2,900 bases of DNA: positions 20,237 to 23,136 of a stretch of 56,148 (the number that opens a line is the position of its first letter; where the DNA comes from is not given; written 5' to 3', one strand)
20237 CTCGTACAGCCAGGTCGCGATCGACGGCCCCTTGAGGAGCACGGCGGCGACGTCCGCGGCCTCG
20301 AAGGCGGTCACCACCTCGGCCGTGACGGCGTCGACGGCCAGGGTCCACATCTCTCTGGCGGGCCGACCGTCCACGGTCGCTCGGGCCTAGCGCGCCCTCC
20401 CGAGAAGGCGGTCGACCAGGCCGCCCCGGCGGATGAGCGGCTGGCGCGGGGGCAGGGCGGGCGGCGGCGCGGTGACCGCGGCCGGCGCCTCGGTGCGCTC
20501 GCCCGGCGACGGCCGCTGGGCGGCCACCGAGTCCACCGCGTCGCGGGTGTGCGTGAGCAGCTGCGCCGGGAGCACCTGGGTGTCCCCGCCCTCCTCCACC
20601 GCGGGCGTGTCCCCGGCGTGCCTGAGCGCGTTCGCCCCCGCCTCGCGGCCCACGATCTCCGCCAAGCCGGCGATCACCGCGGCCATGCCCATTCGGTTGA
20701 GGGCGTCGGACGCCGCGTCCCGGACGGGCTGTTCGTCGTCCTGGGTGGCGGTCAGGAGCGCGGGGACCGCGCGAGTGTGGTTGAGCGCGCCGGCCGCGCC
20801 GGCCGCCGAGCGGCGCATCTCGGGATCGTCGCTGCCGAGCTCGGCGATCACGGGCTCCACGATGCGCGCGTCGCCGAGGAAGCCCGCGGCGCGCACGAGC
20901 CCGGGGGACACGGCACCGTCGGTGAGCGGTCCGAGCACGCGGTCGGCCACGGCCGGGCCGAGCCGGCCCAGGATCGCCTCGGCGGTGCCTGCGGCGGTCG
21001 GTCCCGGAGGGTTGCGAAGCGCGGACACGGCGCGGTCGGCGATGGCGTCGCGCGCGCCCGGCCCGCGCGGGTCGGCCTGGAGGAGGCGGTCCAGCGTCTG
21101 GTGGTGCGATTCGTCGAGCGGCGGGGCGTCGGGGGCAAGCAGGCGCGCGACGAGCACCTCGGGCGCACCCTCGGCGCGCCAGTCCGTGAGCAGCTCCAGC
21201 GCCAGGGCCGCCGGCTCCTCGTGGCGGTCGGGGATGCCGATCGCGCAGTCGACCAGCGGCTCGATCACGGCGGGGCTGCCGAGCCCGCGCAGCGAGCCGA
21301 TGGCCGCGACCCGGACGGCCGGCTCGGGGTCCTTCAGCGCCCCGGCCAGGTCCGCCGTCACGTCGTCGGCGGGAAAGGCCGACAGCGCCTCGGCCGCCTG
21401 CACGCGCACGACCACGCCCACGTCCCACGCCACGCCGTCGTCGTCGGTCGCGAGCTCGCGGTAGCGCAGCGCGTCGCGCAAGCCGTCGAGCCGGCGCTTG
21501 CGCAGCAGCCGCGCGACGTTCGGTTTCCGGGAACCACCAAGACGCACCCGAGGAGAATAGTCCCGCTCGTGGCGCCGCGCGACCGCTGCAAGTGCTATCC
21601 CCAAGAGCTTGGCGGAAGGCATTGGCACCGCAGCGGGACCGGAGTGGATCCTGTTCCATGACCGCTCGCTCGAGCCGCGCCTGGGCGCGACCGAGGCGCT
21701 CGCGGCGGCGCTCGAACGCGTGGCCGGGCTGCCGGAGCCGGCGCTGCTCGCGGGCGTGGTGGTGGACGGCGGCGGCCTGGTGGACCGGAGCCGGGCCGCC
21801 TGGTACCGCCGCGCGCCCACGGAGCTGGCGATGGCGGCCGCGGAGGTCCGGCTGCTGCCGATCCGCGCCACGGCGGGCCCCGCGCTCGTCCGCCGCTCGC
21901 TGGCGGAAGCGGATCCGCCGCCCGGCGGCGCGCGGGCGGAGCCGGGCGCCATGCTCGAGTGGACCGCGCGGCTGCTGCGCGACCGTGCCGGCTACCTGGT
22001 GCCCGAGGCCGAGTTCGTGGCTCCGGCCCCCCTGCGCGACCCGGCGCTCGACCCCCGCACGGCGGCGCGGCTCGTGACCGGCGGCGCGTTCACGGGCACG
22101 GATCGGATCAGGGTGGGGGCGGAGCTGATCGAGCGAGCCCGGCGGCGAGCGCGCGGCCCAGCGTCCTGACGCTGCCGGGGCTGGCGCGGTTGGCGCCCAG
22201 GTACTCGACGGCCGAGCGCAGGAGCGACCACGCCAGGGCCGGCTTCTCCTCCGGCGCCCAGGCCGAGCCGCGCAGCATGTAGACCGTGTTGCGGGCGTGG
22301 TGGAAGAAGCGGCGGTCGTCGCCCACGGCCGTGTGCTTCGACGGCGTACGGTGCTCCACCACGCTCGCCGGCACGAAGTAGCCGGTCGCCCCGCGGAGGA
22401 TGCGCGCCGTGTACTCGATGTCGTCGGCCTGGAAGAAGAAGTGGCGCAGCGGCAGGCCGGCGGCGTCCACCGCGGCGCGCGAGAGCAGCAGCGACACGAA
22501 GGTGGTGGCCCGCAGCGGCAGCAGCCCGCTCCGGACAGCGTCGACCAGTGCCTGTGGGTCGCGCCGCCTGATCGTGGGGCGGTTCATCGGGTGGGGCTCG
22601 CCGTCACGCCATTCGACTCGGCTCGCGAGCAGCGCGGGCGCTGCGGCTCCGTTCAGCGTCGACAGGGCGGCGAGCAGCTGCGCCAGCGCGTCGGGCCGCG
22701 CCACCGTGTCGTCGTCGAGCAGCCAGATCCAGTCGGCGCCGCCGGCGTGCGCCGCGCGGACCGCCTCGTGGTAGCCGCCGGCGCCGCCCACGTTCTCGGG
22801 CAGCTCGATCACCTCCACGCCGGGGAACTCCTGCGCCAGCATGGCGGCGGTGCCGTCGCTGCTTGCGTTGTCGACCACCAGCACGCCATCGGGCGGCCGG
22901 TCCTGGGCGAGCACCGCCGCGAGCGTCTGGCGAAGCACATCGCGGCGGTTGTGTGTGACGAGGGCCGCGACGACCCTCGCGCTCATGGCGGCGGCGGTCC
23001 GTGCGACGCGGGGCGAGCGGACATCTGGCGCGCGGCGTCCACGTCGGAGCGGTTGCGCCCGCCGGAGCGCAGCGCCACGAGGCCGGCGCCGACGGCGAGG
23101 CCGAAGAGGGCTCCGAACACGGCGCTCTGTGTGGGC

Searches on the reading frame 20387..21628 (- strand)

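Call 37: search_protein_families(library=pfam, proteins=[window:20387-21628:-], max_evalue=0.0001)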
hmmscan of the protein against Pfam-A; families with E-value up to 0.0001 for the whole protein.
window:20387-21628:- (413 aa): 2 families
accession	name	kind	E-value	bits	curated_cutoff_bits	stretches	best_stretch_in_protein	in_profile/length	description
PF13646.12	HEAT_2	-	7.2e-20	71.5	27.7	2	258-330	2-75/88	HEAT repeats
PF02985.28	HEAT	-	2.5e-10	40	23.5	0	288-313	2-27/31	HEAT repeat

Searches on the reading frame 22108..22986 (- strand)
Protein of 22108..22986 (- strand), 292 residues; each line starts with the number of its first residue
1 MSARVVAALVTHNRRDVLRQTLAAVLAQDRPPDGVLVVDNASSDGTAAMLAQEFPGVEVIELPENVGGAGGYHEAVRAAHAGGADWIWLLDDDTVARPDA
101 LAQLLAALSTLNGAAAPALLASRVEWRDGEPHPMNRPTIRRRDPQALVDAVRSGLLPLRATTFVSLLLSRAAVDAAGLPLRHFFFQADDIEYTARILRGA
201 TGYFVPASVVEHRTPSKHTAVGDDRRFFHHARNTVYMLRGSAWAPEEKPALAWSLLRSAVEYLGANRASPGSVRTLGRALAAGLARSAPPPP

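Call 37: search_protein_families(library=pfam, proteins=[window:22108-22986:-], max_evalue=0.0001)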
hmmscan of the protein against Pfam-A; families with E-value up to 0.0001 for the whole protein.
window:22108-22986:- (292 aa): 3 families
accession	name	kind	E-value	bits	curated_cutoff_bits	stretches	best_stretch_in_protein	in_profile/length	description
PF00535.33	Glycos_transf_2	-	4.6e-23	82.4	23.3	1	9-137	4-139/168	Glycosyl transferase family 2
PF13641.12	Glyco_tranf_2_3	-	2e-18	67.7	27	1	9-220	7-219/230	Glycosyltransferase like family 2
PF13704.12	Glyco_tranf_2_4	-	8.7e-07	29.8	27.5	1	13-93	2-81/98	Glycosyl transferase family 2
